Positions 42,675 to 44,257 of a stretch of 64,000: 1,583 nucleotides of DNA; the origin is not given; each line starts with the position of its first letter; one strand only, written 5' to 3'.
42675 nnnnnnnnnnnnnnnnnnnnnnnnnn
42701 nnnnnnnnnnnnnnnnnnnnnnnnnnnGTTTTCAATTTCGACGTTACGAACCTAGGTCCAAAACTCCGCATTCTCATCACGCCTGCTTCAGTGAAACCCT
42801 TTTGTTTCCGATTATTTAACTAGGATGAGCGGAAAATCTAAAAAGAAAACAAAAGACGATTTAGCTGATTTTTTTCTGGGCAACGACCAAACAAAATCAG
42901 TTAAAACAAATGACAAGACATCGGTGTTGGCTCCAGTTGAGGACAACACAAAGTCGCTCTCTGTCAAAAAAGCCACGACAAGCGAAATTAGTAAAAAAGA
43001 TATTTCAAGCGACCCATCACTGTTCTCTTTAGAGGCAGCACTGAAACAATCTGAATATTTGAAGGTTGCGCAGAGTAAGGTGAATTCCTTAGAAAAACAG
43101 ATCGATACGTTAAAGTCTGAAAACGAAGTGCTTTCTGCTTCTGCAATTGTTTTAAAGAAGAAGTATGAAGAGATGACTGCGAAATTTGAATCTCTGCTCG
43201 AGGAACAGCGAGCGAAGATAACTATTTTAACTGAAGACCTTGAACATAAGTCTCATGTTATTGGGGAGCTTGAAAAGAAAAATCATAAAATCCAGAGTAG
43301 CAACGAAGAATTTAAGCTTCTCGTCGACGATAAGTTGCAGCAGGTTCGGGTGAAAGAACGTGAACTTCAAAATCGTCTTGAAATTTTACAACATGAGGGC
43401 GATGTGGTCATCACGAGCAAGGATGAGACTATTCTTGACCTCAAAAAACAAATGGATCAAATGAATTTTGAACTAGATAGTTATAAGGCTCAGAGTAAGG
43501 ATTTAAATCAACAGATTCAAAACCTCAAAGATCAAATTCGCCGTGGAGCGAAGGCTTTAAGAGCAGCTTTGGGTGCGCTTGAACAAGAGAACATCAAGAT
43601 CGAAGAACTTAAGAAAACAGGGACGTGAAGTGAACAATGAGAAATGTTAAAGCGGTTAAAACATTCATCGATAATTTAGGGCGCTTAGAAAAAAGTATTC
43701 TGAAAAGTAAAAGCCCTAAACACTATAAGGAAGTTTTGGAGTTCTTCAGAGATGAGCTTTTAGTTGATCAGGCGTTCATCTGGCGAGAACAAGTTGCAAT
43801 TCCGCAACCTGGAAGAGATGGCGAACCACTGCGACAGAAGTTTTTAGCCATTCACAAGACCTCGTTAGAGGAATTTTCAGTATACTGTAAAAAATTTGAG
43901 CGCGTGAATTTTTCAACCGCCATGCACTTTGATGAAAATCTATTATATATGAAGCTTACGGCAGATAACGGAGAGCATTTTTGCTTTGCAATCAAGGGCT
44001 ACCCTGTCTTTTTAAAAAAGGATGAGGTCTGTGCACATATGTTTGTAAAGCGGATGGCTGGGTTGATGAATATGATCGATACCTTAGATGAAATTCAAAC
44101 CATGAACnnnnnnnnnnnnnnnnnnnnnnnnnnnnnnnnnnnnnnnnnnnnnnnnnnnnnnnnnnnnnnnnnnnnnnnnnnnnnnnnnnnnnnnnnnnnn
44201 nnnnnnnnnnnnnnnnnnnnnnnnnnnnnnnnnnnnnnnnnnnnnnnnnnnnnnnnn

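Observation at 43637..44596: GGDEF cyclase carrying the Hypr Asp-to-Ser selectivity switch on a non-receiver N-terminal domain: candidate 3',3'-cGAMP (mixed cyclic dinucleotide) synthase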

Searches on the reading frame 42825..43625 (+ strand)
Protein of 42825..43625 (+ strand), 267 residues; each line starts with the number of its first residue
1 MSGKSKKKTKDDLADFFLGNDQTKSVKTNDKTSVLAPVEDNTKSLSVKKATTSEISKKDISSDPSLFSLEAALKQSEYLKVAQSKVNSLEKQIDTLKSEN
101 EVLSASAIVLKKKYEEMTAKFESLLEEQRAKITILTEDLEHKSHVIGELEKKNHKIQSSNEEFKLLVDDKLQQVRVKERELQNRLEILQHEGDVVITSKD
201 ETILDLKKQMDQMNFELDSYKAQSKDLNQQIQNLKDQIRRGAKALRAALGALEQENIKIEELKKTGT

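Call 3: search_protein_families(library=pfam, proteins=[window:42825-43625:+], max_evalue=0.1)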
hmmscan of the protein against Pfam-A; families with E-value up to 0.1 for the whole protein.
window:42825-43625:+ (267 aa): 12 families
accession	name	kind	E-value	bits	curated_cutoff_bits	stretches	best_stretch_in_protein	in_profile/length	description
PF02183.23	HALZ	-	5.7e-05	23.6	28.1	1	109-129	9-29/43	Homeobox associated leucine zipper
PF17078.10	SHE3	-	0.00056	20.1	30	1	86-264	5-186/228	SWI5-dependent HO expression protein 3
PF00038.26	Filament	-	0.0027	17.8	40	1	196-257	212-273/313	Intermediate filament protein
PF13851.11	GAS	-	0.0093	15.8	32.3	1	69-177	77-185/200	Growth-arrest specific micro-tubule binding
PF06005.17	ZapB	-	0.013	16.4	31.5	1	79-130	6-57/71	Cell division protein ZapB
PF05377.16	FlaC_arch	-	0.014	16.2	27.8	0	205-240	4-39/55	Flagella accessory protein C (FlaC)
PF02403.27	Seryl_tRNA_N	-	0.021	15.5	28.2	1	201-261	29-88/108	Seryl-tRNA synthetase N-terminal domain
PF04899.17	MbeD_MobD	-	0.022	15.3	21.6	1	178-240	5-67/70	MbeD/MobD like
PF09789.14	CC149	-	0.025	14.3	30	2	63-206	59-193/316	Coiled-coil domain-containing protein 149-A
PF16331.10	TolA_bind_tri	-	0.036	14.6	30.1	1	197-253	14-70/76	TolA binding protein trimerisation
PF01166.23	TSC22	-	0.064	13.9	30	0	145-176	22-54/57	TSC-22/dip/bun family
PF00261.25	Tropomyosin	-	0.094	12.6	38.6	0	35-126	155-237/242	Tropomyosin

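Call 19: search_protein_families(library=ncbifam, proteins=[window:42825-43625:+], max_evalue=0.01)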
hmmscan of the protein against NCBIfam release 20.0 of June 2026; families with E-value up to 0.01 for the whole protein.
window:42825-43625:+ (267 aa): 6 families
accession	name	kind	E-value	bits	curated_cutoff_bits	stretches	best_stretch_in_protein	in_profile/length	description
NF045487.1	ASRP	equivalog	9.5e-05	21.2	300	1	169-255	376-461/593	archaea-specific SMC-related protein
TIGR02168.1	SMC_prok_B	equivalog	0.0001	20.2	567.35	1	77-261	267-446/1181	chromosome segregation protein SMC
TIGR04211.1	SH3_and_anchor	equivalog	0.0015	18.2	65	0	55-162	53-157/198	TIGR04211 family SH3 domain-containing protein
NF038218.1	IcmG_DotF_IVB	equivalog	0.0018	18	200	0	167-246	111-183/266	type IVB secretion system protein IcmG/DotF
NF052320.1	Cbp1_fam_LP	subfamily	0.0034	16.9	90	1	83-216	43-173/286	Cbp1 family collagen-binding glycoprotein adhesin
NF053549.1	FtsL_Actino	equivalog_domain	0.0036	17.2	55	1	203-243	18-58/83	cell division protein FtsL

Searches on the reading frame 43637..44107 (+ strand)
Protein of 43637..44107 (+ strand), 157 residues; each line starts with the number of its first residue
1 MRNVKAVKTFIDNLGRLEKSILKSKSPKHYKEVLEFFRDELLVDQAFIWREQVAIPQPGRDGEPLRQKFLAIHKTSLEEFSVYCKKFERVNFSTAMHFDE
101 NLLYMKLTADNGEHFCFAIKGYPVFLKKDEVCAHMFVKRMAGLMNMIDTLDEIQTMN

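Call 26: search_solved_structures(query=A2, max_evalue=10)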
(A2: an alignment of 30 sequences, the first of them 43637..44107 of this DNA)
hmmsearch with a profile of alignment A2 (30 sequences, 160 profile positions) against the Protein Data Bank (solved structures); distinct sequences matched with E-value up to 10: 2.
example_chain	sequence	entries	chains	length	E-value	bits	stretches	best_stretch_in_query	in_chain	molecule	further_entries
2m60_A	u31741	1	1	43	0.37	13.9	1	28-53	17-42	Enterocin JSB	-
9b8u_A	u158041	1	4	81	0.65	13.1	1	2-68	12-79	Cone-rod homeobox protein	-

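Call 32: predict_structure(alignment_id=A2)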
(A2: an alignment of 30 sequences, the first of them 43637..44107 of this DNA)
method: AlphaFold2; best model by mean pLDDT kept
length: 157 residues; sequences in the alignment: 30
mean_pLDDT: 88.0   pTM: 0.80
mean pLDDT of the five models: 88.0, 86.9, 86.2, 85.1, 85.1
residues with pLDDT >= 90: 99; 70-90: 42; 50-70: 16; < 50: 0
segments of 3 or more residues with pLDDT < 50: none
pLDDT, mean of each block of 10 residues (from residue 1): 77 92 89 94 94 63 72 88 93 94 95 94 91 92 94 86
secondary structure, 60 per line:
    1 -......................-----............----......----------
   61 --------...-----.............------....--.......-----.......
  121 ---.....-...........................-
elements in order: H2-23 H29-40 E45-50 E69-71 H77-89 E96-99 E102-108 E114-120 H124-128 H130-156

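Call 35: fold_search(model_id=the predicted structure, library=pdb)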
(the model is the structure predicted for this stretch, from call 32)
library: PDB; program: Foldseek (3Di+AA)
matches with E <= 10: 995; with E <= 0.001: 0
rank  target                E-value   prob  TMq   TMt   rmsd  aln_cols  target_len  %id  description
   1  7r3i_A                3.7e-03  1.00  0.56  0.41   5.4       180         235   10  PROSS optimitzed variant of RhlR (61 mutations) in complex with the synthetic antagonist mBTL (released 2022-12-14)
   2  6d6c_A                3.9e-03  1.00  0.48  0.46   6.0       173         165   13  The structure of ligand binding domain of LasR in complex with TP-1 homolog, compound 12 (released 2018-08-08)
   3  4lfu                  4.1e-03  1.00  0.52  0.38   5.1       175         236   12  Crystal structure of Escherichia coli SdiA in the space group C2 (released 2014-03-19)
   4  7r3g_A                4.4e-03  1.00  0.53  0.39   5.1       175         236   13  PROSS optimitzed variant of RhlR (75 mutations) in complex with the synthetic antagonist mBTL (released 2022-12-14)
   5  6d6b_G                4.7e-03  1.00  0.48  0.46   6.4       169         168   11  The structure of ligand binding domain of LasR in complex with TP-1 homolog, compound 11 (released 2018-08-08)
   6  4y15_A                5.0e-03  1.00  0.53  0.38   5.5       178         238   15  SdiA in complex with 3-oxo-C6-homoserine lactone (released 2015-04-08)
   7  4y15_C                6.0e-03  0.98  0.45  0.32   6.0       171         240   13  SdiA in complex with 3-oxo-C6-homoserine lactone (released 2015-04-08)
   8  2q0o_A                7.6e-03  0.98  0.43  0.32   7.8       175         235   10  Crystal structure of an anti-activation complex in bacterial quorum sensing (released 2007-09-25)
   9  7r3i_B                8.6e-03  1.00  0.60  0.43   4.4       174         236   13  PROSS optimitzed variant of RhlR (61 mutations) in complex with the synthetic antagonist mBTL (released 2022-12-14)
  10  4y13                  9.1e-03  1.00  0.55  0.39   5.2       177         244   14  SdiA in complex with octanoyl-rac-glycerol (released 2015-04-08)
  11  4y15_B                9.7e-03  0.99  0.52  0.38   5.5       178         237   14  SdiA in complex with 3-oxo-C6-homoserine lactone (released 2015-04-08)
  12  3ix4_B                9.7e-03  0.99  0.45  0.43   6.6       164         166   11  LasR-TP1 complex (released 2009-09-15)
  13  6d6n_A                1.0e-02  0.99  0.49  0.48   5.5       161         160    9  The structure of ligand binding domain of LasR in complex with TP-1 homolog, compound 16 (released 2018-08-08)
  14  3jpu_D                1.1e-02  0.99  0.49  0.48   5.5       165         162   12  LasR-TP4 complex (released 2009-10-13)
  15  6d6c_C                1.1e-02  0.99  0.49  0.47   5.7       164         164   10  The structure of ligand binding domain of LasR in complex with TP-1 homolog, compound 12 (released 2018-08-08)
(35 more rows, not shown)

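Call 44: find_homologous_proteins(query=A2, max_evalue=0.001)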
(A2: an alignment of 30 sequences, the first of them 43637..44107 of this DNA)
Query A2 (30 sequences) (157 aa, profile of the alignment): 1 proteins with E <= 0.001 among 871 candidates.
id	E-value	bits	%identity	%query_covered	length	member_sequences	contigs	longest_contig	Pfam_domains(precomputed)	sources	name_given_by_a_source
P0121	1.5e-7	49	33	4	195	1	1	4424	-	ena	-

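Call 49: search_protein_representatives(alignment_id=A2)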
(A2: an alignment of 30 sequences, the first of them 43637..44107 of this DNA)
Query: 30 sequences, 160 profile positions. Proteins with E-value up to 0.001 (for the whole library): 6; up to 1e-10: 5; up to 1e-30: 5. The best 6 are listed.
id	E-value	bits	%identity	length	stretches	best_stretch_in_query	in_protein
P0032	4.3e-59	215.3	-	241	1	1-160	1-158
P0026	1.0e-45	171.8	-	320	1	4-160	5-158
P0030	4.7e-44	166.4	-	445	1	2-160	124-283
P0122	7.9e-40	152.7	-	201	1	5-160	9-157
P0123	2.0e-31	125.4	-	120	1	27-148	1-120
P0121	4.9e-08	49.3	-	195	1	7-122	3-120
